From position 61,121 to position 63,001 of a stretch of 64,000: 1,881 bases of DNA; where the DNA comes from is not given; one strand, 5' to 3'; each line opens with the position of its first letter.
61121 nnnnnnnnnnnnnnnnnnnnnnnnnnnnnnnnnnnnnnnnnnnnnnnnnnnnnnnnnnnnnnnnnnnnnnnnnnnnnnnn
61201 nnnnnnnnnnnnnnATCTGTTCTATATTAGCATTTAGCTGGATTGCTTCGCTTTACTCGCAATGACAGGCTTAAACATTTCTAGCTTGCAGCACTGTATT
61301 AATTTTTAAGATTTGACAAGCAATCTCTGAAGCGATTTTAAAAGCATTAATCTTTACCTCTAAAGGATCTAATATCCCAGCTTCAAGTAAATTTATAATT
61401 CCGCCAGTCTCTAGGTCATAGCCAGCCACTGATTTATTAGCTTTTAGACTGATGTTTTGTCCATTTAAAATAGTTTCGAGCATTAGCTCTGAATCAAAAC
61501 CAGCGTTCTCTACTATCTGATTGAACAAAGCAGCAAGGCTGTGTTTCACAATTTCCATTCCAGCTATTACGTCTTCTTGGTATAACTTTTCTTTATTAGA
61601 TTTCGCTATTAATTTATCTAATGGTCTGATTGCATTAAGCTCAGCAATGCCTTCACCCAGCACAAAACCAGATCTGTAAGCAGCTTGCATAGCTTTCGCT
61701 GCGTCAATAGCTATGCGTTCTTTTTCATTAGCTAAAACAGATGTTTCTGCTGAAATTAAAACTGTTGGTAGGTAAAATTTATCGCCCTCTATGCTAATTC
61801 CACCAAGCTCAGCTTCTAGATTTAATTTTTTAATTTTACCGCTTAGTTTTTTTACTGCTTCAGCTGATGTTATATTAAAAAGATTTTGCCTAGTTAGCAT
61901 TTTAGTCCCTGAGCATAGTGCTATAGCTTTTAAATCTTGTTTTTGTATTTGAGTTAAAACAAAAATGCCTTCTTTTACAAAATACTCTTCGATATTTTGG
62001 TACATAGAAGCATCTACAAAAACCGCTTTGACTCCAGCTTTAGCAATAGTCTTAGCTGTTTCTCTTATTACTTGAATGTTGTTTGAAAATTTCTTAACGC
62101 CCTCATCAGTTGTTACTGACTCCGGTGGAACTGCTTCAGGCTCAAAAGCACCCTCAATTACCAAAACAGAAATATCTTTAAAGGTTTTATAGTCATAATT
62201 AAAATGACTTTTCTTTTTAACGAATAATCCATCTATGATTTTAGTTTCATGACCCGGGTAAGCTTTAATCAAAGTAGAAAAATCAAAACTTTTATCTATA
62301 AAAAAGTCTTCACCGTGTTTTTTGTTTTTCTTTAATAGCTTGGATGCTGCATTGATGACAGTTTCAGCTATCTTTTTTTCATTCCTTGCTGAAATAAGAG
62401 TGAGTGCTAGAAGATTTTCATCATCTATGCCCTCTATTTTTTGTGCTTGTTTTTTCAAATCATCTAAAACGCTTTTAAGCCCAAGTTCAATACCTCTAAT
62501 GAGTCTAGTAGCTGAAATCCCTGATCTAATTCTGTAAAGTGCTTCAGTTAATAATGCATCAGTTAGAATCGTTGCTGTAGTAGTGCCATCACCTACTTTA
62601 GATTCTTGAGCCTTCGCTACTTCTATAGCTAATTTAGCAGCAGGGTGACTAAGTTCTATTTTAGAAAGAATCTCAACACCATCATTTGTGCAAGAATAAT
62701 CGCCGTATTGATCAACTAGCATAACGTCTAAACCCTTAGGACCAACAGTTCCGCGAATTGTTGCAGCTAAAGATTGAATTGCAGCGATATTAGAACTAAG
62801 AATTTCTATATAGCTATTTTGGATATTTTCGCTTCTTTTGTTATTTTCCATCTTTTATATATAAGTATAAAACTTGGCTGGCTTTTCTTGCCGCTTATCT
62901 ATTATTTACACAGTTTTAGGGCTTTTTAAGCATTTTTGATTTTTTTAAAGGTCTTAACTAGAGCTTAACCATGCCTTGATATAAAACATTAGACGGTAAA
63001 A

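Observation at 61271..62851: Archaeal-type group II chaperonin (thermosome/CCT-like) in a bacterial context.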

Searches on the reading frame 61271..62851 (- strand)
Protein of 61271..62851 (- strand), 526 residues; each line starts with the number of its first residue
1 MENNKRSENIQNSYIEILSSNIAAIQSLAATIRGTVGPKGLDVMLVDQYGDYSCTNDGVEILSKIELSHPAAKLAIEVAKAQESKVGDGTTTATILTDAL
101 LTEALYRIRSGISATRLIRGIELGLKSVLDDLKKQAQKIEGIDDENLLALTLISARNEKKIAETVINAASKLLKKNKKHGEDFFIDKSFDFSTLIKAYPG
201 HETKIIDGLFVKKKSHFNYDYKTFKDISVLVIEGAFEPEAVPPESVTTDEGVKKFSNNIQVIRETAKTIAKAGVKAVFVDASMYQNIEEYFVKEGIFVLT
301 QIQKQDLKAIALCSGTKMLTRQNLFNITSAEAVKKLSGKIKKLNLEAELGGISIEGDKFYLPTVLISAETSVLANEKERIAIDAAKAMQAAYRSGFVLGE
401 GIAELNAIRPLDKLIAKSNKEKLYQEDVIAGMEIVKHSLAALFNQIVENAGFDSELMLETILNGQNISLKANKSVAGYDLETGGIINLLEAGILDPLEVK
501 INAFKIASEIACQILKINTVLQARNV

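Call 3: search_protein_families(library=pfam, proteins=[window:61271-62851:-], max_evalue=0.01)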
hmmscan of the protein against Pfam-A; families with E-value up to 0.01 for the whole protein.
window:61271-62851:- (526 aa): 1 family
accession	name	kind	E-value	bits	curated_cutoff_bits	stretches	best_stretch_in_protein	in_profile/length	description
PF00118.29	Cpn60_TCP1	-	1.1e-81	275.5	34.3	1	28-524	1-489/490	TCP-1/cpn60 chaperonin family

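Call 4: search_protein_families(library=ncbifam, proteins=[window:61271-62851:-], max_evalue=0.01)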
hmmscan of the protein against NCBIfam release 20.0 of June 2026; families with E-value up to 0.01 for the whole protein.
window:61271-62851:- (526 aa): 19 families
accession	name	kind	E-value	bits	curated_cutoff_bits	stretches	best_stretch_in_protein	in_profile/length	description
NF041082.2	thermosome_alpha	equivalog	2.5e-61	208.1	450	1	16-523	17-518/519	thermosome subunit alpha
TIGR02339.1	thermosome_arch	subfamily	6e-61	206.8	671.1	1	15-523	15-520/521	thermosome subunit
NF041083.2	thermosome_beta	equivalog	7.7e-59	200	400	1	16-523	17-519/520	thermosome subunit beta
NF009487.0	PRK12849.1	subfamily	4e-48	164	352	2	25-172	19-168/543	chaperonin GroEL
TIGR02340.1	chap_CCT_alpha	equivalog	2e-45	155.6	800.2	1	13-522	9-528/536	T-complex protein 1 subunit alpha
NF000592.1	PRK00013.1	subfamily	4.3e-45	154.2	397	2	23-173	16-168/524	chaperonin GroEL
TIGR02345.1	chap_CCT_eta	equivalog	6.3e-44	150.2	669.2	1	18-523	20-520/523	T-complex protein 1 subunit eta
TIGR02348.1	GroEL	equivalog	5.9e-43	147.1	582.1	2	24-172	17-167/526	chaperonin GroEL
NF009488.0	PRK12850.1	subfamily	7.1e-43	146.9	475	2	24-172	19-169/544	chaperonin GroEL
NF009489.0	PRK12851.1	subfamily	2.2e-40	138.5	464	2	24-172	19-169/541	chaperonin GroEL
TIGR02344.1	chap_CCT_gamma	equivalog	4.9e-39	134.2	553.45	1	17-521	17-520/526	T-complex protein 1 subunit gamma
TIGR02343.1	chap_CCT_epsi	equivalog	4.6e-38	131.2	710.5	1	14-522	25-530/532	T-complex protein 1 subunit epsilon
TIGR02342.1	chap_CCT_delta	equivalog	7.8e-35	120.4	695.35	1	15-523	8-516/517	T-complex protein 1 subunit delta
TIGR02346.1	chap_CCT_theta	equivalog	1.5e-33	116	455.9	1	16-524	18-520/531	T-complex protein 1 subunit theta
TIGR02347.1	chap_CCT_zeta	equivalog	9e-32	110.3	587.15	1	4-523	6-525/531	T-complex protein 1 subunit zeta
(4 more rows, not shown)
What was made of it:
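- On Group II chaperonin (thermosome/CCT): thermosome_alpha 208 against 450, thermosome_arch 207 against 671, and all CCT subunit models far below cutoff (call 4).
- On Group I chaperonin (GroEL): GroEL models score 147-164 bits against cutoffs of 352-582, in two stretches (call 4).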

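Call 5: search_solved_structures(query=window:61271-62851:-, max_evalue=0.001, show_alignments=2)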
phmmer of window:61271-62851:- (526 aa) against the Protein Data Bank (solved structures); distinct sequences matched with E-value up to 0.001: 162 (the best 60 are shown).
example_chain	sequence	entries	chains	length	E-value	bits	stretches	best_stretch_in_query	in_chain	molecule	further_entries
9rwq_N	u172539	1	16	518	4.9e-92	312.5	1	14-524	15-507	Ancestral Group II Chaperonin (ACII)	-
5x9u_A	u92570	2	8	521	1.6e-75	258.1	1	4-524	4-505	Thermosome, alpha subunit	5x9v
9rwp_A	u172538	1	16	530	2.9e-53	184.7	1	14-524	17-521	Ancestral Group II Chaperonin (ACII)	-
1q3r_A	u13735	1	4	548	8.7e-48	166.7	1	20-524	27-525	Thermosome alpha subunit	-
1q3s_A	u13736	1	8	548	2.6e-47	165.1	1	20-524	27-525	Thermosome alpha subunit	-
1q2v_A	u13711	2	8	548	1.2e-46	162.9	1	20-524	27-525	Thermosome alpha subunit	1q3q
3j1e_A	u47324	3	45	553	6e-42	147.4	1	16-523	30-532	Chaperonin beta subunit | Chaperonin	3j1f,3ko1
1a6d_A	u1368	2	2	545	1.4e-41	146.2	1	20-524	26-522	THERMOSOME (ALPHA SUBUNIT)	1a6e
5w79_A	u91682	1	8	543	3.7e-40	141.5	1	20-524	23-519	Chaperonin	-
3j3x_A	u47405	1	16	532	1.3e-39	139.7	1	20-524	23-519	Chaperonin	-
3kfb_A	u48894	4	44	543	1.4e-39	139.6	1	20-524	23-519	Chaperonin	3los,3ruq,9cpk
3izh_A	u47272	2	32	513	1.7e-39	139.3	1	20-523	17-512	Chaperonin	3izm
7rak_U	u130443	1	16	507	2.4e-39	138.8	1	20-524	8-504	Chaperonin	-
7r9e_J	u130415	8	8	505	2.4e-39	138.8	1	20-524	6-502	Chaperonin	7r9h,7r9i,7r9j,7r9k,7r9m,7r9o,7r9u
5w74_A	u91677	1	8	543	2.6e-39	138.7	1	20-524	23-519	Chaperonin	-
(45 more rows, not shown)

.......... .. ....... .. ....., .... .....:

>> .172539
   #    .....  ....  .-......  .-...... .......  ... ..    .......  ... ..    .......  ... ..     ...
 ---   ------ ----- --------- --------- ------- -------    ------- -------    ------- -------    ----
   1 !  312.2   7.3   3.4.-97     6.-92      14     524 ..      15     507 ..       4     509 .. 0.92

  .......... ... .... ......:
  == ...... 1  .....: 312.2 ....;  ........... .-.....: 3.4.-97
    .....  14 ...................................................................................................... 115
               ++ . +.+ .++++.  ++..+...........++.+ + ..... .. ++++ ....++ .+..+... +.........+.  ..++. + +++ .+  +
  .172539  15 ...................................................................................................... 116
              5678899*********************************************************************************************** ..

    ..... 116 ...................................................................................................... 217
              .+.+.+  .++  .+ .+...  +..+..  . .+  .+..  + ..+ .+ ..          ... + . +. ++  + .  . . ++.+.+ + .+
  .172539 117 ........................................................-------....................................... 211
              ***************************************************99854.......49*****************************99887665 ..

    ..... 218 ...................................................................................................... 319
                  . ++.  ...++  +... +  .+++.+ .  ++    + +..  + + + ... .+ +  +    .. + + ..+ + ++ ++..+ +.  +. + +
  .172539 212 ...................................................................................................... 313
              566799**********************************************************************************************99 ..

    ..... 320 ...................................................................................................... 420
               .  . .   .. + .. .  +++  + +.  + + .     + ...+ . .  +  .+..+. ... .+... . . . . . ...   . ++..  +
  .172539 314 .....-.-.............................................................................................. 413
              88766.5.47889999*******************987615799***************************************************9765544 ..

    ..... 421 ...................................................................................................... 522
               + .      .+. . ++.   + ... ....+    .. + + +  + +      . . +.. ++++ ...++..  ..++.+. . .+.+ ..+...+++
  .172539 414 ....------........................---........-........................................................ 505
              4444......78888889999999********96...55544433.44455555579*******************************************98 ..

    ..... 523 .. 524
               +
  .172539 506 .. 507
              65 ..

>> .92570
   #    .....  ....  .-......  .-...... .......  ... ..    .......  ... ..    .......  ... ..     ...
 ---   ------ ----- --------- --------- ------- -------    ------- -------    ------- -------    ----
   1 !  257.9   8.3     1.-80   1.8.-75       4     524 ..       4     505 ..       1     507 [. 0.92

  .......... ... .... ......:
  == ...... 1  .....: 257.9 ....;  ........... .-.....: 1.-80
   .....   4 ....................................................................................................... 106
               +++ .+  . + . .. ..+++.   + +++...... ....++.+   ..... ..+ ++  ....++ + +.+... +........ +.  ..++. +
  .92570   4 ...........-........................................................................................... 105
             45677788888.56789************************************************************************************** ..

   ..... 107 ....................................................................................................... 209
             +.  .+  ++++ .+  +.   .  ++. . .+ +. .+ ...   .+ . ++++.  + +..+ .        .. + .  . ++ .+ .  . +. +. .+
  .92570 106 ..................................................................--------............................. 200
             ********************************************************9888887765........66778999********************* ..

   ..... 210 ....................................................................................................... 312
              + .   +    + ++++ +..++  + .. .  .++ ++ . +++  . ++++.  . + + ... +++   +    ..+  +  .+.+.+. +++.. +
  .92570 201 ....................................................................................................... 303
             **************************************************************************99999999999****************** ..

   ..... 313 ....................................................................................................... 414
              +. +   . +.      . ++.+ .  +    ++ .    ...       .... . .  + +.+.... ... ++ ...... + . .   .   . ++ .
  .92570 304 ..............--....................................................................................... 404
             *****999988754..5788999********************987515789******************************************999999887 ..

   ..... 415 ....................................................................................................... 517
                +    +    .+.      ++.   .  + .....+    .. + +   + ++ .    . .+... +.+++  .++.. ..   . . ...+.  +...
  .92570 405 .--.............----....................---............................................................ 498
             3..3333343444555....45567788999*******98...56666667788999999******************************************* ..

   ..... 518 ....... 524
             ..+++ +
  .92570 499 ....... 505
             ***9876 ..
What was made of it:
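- The ancestral Group II protein gives 2.9e-53, thermosomes at best 8.7e-48 and CCT about 1e-31 (call 5).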

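Call 7: find_homologous_proteins(query=window:61271-62851:-, max_evalue=1e-10)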
Query window:61271-62851:- (526 aa): 256 proteins with E <= 1e-10 among 8000 candidates; the best 120 are listed.
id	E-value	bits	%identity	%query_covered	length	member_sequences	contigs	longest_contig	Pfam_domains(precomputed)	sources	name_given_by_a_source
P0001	0.0e+0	1105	100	100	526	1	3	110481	PF00118.30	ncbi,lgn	-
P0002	4.8e-176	604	60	100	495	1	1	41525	PF00118.30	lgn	-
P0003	1.7e-171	589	58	99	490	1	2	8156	PF00118.30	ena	-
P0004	1.8e-151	523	51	98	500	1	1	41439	PF00118.30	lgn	-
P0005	5.5e-146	505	52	97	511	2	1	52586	PF00118.30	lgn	-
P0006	1.7e-145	504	50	98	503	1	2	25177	PF00118.30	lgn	-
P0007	2.4e-140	487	48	97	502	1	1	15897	PF00118.30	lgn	-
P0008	5.5e-138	479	48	97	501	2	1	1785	PF00118.30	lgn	-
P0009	9.1e-138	478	48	97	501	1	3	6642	PF00118.30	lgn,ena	-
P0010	3.5e-137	476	48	98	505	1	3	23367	PF00118.30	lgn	-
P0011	5.0e-137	476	48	97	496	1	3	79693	PF00118.30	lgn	-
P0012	9.8e-136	472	49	97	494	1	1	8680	PF00118.30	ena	-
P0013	7.1e-135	469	47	97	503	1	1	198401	PF00118.30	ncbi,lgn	-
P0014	2.9e-134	467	47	97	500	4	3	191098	PF00118.30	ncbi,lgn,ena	-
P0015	8.2e-133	462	47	97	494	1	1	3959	PF00118.30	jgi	jgi:chaperonin GroEL (HSP60 family)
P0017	2.1e-132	461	46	97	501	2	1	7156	PF00118.30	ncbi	-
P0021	3.0e-124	434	44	98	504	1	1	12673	PF00118.30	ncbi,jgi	jgi:chaperonin GroEL (HSP60 family)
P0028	5.3e-115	403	42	100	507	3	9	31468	PF00118.30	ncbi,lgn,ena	-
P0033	4.7e-103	364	43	98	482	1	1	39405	PF00118.30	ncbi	-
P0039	5.4e-84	301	36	97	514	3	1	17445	PF00118.30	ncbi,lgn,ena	-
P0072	3.3e-72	262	32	100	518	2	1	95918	PF00118.30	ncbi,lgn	-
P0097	9.0e-61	224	31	98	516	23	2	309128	PF00118.30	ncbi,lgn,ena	-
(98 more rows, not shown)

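Call 8: list_cluster_members(proteins=[P0001, P0013, P0014, P0017, P0021, P0028, P0033, P0039, P0072, P0097])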
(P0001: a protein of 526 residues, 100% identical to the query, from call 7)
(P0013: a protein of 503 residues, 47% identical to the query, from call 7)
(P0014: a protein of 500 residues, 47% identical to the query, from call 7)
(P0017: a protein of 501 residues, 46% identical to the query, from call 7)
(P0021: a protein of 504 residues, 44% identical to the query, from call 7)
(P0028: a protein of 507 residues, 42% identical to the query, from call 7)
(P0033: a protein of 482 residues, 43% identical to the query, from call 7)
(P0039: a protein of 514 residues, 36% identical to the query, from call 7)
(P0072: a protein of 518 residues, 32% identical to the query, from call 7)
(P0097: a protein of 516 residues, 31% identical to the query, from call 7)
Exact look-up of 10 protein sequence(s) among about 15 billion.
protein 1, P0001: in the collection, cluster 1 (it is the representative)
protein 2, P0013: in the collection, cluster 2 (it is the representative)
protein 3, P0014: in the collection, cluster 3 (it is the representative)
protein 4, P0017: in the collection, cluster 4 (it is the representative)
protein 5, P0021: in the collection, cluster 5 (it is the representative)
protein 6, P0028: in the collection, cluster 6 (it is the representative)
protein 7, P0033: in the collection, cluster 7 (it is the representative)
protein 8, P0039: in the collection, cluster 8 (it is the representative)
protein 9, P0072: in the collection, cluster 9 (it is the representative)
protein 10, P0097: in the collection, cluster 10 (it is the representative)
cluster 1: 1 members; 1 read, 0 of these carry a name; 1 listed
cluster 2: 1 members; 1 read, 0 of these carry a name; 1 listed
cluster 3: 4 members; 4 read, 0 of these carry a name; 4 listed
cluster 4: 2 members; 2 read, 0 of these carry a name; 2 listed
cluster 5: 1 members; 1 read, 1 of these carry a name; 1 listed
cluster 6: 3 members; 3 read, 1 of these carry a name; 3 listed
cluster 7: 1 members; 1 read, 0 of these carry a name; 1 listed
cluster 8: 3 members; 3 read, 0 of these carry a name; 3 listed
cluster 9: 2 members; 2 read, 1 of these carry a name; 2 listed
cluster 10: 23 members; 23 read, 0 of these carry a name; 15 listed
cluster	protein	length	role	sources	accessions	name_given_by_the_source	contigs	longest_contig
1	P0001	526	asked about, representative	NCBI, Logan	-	-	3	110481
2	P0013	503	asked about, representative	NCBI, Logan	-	-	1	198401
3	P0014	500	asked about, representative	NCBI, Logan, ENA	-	-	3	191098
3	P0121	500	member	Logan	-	-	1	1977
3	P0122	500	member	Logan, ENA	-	-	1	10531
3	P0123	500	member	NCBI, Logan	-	-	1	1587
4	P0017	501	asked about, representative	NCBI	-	-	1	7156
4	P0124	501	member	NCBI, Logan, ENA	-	-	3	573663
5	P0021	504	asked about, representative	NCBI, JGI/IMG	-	chaperonin GroEL (HSP60 family)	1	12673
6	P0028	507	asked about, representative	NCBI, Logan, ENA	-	-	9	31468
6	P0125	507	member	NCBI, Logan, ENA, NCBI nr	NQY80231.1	MAG: hypothetical protein HRT47_07955 [Candidatus Caenarcaniphilales bacterium] | hypothetical protein [Candidatus Caenarcaniphilales bacterium]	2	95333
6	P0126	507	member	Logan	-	-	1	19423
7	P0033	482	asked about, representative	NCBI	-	-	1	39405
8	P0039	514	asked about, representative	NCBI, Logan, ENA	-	-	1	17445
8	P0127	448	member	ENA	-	-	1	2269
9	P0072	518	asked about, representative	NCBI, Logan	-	-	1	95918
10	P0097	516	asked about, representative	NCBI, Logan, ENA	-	-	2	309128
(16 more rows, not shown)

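Call 9: find_encoding_contigs(protein=P0001, flank=10000, max_places=3)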
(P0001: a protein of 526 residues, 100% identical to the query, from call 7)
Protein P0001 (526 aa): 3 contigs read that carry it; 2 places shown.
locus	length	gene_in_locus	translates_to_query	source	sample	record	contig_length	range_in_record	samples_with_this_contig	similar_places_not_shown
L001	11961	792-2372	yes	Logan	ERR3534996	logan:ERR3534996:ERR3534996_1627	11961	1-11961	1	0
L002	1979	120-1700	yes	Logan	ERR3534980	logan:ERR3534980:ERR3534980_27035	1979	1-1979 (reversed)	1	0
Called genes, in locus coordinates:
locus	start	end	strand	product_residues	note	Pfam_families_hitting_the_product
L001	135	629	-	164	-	-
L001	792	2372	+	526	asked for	PF00118:Cpn60_TCP1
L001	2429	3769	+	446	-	PF00330:Aconitase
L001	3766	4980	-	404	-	PF00004:AAA (weak), PF13173:AAA_14, PF13401:AAA_22 (faint), PF13635:DUF4143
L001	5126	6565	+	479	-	PF00275:EPSP_synthase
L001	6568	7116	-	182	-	PF00694:Aconitase_C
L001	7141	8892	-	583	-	-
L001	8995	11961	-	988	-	?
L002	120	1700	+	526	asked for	PF00118:Cpn60_TCP1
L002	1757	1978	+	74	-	?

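Call 11: find_related_loci(query=A1, collection=genome_contigs, flank=8000)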
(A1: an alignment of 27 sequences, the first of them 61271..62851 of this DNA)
Query A1 (526 aa) in genome_contigs; peptide patterns used: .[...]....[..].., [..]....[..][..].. (x = any residue, [..] = any of these).
115 stretches matched a pattern; 95 encode a relative of the query (tblastn E <= 1e-3); the best 80 are kept; 80 distinct loci.
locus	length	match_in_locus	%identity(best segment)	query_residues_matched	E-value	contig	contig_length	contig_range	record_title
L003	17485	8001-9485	48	14-524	5e-146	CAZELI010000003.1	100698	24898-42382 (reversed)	MAG TPA_asm: uncultured Gammaproteobacteria bacterium isolate SRP150892_co2_243 genome assembly, contig: NODE_175_length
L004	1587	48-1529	46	14-524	1e-151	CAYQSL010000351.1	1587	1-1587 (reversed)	MAG TPA_asm: uncultured Gammaproteobacteria bacterium isolate SRP302895_co1_477 genome assembly, contig: NODE_198391_len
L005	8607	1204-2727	45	4-524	2e-138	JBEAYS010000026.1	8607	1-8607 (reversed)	MAG: Cyanobacteriota bacterium isolate NASQAN2011_332_B_bin.3 scaffold_1062622, whole genome shotgun sequence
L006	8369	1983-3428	43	13-524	2e-134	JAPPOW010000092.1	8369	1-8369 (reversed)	MAG: Candidatus Melainabacteria bacterium isolate SB9156_S5_bin_14 NODE_2089_length_8369_cov_12.6162, whole genome shotg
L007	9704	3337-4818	45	13-523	4e-124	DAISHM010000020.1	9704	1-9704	MAG TPA_asm: Candidatus Caenarcanales bacterium isolate CTOTU1255 NODE_5507_length_9704_cov_4.873977, whole genome shotg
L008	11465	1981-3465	43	13-524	6e-124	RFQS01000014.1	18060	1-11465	MAG: Proteobacteria bacterium isolate WB4_1_1465 contig_100_13, whole genome shotgun sequence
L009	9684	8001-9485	43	13-524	3e-123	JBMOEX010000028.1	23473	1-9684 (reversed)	MAG: Vampirovibrionia bacterium isolate Deming_bin.154 contig5242, whole genome shotgun sequence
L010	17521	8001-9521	42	1-524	3e-123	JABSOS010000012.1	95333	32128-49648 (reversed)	MAG: Candidatus Caenarcanales bacterium isolate DT_14 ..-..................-1_scaffold_12, whole genome shotgun sequence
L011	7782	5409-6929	42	1-524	8e-123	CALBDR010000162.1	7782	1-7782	MAG TPA_asm: uncultured Candidatus Melainabacteria bacterium isolate ERR1995206_bin.70_CONCOCT_v1.1_MAG genome assembly,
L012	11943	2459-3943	42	13-524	3e-121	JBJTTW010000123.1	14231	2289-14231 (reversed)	MAG: bacterium isolate samp_4445_VAMB_679 samp_4445_704054, whole genome shotgun sequence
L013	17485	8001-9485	42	13-524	4e-121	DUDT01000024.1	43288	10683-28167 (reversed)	MAG TPA_asm: Candidatus Melainabacteria bacterium isolate LMEP_6097 2582596418, whole genome shotgun sequence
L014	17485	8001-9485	41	13-524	6e-118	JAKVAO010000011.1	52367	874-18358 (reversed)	MAG: Candidatus Caenarcanales bacterium isolate ALOHA_ZT_4 ZT-Caenarcaniphilales-1_11, whole genome shotgun sequence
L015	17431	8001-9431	43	11-524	2e-114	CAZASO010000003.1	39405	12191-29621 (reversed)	MAG TPA_asm: uncultured Gammaproteobacteria bacterium isolate SRP150892_co2_4 genome assembly, contig: NODE_1184_length_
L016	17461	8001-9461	39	17-524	1e-107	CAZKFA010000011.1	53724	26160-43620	MAG TPA_asm: uncultured Gammaproteobacteria bacterium isolate SRP150892_co1_172 genome assembly, contig: NODE_426_length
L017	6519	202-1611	38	12-524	5e-94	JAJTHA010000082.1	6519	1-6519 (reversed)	MAG: Candidatus Caenarcanales bacterium isolate CoA8N_V22.1 k141_2078697_flag_1_multi_18_0000_len_6519, whole genome sho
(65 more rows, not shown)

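Call 17: find_encoding_contigs(protein=P0002, flank=10000, max_places=2)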
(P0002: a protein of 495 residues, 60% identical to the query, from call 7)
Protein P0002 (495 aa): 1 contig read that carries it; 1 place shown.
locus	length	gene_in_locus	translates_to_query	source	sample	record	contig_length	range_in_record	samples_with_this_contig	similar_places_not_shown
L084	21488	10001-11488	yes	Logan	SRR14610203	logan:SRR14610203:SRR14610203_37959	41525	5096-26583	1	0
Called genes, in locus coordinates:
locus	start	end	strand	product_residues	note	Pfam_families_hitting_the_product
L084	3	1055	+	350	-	PF02775:TPP_enzyme_C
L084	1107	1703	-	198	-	PF00072:Response_reg, PF03861:ANTAR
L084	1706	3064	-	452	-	PF07536:HWE_HK, PF07568:HisKA_2, PF02518:HATPase_c, PF13581:HATPase_c_2 (weak)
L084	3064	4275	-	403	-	PF00579:tRNA-synt_1b, PF01479:S4 (faint), PF22421:SYY_C-terminal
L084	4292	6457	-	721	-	PF21033:RMD1-3 (weak), PF14559:TPR_19 (weak), PF00515:TPR_1 (weak), PF23914:TPR_CcmH_CycH, PF13414:TPR_11, PF13432:TPR_16, PF14559:TPR_19, PF13414:TPR_11, +14 more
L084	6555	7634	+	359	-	PF08240:ADH_N, PF16912:Glu_dehyd_C, PF00107:ADH_zinc_N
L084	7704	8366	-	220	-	-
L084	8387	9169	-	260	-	-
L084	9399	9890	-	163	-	-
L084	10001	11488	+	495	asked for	PF00118:Cpn60_TCP1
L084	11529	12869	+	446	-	PF00330:Aconitase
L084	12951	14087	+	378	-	PF01637:ATPase_2 (weak), PF05496:RuvB_N (weak), PF00004:AAA (weak), PF13173:AAA_14, PF13401:AAA_22 (faint), PF13635:DUF4143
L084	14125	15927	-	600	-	-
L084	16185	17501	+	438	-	PF00275:EPSP_synthase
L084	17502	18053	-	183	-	PF00694:Aconitase_C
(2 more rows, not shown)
